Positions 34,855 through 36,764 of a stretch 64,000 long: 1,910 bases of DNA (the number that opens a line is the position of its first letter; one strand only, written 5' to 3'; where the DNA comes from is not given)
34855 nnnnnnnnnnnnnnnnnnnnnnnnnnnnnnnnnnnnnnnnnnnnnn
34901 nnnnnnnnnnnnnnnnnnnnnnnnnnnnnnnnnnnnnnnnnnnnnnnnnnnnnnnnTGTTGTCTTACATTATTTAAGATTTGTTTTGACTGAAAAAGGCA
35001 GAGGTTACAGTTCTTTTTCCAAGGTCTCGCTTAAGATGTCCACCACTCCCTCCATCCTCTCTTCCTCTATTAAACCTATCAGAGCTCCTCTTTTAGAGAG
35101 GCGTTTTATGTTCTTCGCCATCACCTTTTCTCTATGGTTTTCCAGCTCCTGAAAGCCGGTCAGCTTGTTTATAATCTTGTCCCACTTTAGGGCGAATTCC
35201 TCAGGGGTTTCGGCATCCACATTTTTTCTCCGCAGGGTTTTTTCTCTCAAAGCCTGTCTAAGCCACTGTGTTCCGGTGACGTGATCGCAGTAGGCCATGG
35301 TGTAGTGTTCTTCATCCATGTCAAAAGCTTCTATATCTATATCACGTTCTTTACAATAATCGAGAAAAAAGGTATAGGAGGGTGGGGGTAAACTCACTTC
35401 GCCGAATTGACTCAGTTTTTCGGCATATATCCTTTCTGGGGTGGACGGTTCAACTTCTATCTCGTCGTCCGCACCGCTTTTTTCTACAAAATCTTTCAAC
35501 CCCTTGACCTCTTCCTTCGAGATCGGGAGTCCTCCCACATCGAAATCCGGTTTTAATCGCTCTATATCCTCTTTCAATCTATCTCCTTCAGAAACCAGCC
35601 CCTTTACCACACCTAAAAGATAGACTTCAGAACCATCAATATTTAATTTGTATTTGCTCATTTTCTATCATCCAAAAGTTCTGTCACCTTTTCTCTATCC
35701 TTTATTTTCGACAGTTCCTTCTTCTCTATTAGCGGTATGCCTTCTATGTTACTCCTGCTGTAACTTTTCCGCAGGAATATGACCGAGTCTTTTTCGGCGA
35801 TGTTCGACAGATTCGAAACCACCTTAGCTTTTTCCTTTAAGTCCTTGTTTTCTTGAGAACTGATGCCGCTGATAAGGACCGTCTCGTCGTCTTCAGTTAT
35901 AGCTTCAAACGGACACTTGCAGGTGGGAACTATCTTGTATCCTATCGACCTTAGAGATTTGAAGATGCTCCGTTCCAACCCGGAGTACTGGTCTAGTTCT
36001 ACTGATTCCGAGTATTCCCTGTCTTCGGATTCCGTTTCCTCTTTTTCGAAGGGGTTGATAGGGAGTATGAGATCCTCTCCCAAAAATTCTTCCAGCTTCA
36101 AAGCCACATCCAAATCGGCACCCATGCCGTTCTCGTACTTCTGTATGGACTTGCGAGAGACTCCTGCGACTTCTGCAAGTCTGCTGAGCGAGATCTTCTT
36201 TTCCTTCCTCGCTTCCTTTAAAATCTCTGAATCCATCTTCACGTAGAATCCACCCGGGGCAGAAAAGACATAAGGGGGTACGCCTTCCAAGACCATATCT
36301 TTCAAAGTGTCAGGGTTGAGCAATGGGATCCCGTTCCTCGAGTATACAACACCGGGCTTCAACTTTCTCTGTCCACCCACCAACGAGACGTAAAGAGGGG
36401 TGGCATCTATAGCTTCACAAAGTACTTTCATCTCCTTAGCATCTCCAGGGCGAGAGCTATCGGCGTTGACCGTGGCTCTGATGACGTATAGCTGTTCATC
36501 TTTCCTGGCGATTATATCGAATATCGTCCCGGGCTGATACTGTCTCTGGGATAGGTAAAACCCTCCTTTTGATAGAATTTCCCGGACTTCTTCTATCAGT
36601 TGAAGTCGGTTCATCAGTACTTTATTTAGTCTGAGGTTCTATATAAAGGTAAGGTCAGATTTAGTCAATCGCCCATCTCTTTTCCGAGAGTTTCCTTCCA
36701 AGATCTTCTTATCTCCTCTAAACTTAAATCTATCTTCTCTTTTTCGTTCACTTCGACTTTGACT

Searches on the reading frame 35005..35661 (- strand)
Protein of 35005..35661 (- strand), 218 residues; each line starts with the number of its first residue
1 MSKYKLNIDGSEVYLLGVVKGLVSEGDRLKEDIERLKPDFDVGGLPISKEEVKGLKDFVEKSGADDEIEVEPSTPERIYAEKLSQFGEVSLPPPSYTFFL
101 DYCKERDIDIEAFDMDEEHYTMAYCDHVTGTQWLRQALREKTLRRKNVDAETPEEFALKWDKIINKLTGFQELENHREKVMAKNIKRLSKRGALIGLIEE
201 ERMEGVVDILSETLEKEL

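Call 3: search_protein_families(library=pfam, proteins=[window:35005-35661:-], max_evalue=1)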
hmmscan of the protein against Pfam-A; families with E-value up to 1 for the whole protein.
window:35005-35661:- (218 aa): 0 families

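Call 4: search_protein_families(library=ncbifam, proteins=[window:35005-35661:-], max_evalue=1)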
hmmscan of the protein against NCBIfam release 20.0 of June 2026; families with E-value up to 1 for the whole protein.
window:35005-35661:- (218 aa): 0 families

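Call 62: search_solved_structures(query=A4, max_evalue=10, show_alignments=1)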
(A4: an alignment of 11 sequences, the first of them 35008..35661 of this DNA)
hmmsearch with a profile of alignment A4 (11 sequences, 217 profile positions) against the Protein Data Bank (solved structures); distinct sequences matched with E-value up to 10: 1.
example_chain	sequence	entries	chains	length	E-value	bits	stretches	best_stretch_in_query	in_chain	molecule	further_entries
1lrz_A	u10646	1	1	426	0.13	15.4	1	27-111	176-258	factor essential for expression of methicillin resistance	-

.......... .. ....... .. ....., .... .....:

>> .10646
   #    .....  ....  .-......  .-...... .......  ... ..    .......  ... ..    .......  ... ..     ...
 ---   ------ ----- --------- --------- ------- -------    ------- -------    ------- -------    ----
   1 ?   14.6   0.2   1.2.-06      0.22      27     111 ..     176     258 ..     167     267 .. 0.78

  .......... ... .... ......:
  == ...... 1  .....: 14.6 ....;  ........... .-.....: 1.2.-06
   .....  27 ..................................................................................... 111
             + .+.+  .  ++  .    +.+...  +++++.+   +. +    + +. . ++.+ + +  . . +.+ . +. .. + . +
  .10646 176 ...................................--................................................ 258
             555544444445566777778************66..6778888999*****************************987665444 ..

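Call 63: search_protein_families(library=pfam, alignment_id=A4, max_evalue=10)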
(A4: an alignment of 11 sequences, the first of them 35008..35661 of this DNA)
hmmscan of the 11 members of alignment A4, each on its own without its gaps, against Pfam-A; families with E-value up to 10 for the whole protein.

A. member 1, window:35008-35661:- (218 aa): 0 families

B. families by the number of members that match (of 11 scanned): 3 families
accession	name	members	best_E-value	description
PF11095.14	Gemin7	1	0.13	Gem-associated protein 7 (Gemin7)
PF06009.19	Laminin_II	1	0.13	Laminin Domain II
PF18782.7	NAD2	1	0.16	Novel AID APOBEC clade 2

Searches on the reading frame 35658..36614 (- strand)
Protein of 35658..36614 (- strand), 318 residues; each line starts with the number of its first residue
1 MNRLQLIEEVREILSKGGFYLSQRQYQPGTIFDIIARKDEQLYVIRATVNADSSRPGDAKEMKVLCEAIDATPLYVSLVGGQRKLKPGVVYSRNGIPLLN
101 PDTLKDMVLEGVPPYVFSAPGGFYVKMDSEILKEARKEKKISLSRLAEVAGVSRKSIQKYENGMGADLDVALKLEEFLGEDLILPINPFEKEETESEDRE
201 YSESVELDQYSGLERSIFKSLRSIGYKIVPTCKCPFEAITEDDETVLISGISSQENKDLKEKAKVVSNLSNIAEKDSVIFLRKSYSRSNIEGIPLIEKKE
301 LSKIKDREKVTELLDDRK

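Call 3: search_protein_families(library=pfam, proteins=[window:35658-36614:-], max_evalue=1)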
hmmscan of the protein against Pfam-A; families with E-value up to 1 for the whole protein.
window:35658-36614:- (318 aa): 6 families
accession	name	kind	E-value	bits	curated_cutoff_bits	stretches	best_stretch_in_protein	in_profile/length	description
PF01381.28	HTH_3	-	1.1e-12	48.2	23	1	132-182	1-52/55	Helix-turn-helix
PF12844.13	HTH_19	-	9.6e-08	32.3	30.2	1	131-181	3-54/64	Helix-turn-helix domain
PF13560.12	HTH_31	-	0.00039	21.1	27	1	132-174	6-50/64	Helix-turn-helix domain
PF13443.12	HTH_26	-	0.00062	20.4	22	1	132-178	2-50/63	Cro/C1-type HTH DNA-binding domain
PF13413.12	HTH_25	-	0.0078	16.5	24.6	1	131-170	1-40/62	Helix-turn-helix domain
PF08279.18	HTH_11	-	0.016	15.5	25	1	130-160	4-35/55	HTH domain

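Call 4: search_protein_families(library=ncbifam, proteins=[window:35658-36614:-], max_evalue=1)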
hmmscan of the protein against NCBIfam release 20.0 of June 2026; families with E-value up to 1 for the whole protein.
window:35658-36614:- (318 aa): 10 families
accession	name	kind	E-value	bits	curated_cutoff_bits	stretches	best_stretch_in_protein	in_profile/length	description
NF003162.0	PRK04140.1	equivalog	3e-88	295.9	263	1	1-318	1-313/317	transcriptional regulator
TIGR03070.1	couple_hipB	subfamily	1.3e-05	25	71.65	1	130-181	5-57/58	type II toxin-antitoxin system Y4mF family antitoxin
NF041951.1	phage_RstR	subfamily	2.2e-05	24.7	80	1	130-174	5-50/108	RstR family transcriptional repressor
TIGR00270.2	TIGR00270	equivalog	6.5e-05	22.8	110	1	130-198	78-147/159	multiprotein bridging factor aMBF1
TIGR03830.1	CxxCG_CxxCG_HTH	subfamily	0.00076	19.3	61.8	1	129-164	67-102/127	type II TA system antitoxin MqsA family protein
NF041575.1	antitoxPezA_Strep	equivalog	0.01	15.8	290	1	130-164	4-38/158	type II toxin-antitoxin system antitoxin PezA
NF046032.1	TransRegSlrRBacil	equivalog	0.033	14.3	250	1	130-167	4-41/149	HTH-type transcriptional regulator SlrR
TIGR02607.1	antidote_HigA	equivalog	0.056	13.3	47.7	1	137-180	17-61/81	HigA family addiction module antitoxin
NF038163.1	bactofencin_A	equivalog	0.093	13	35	0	133-164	5-37/45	bactofencin A family cationic bacteriocin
NF008590.0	PRK11557.1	equivalog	0.096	12.1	355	1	131-175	25-69/282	MurR/RpiR family transcriptional regulator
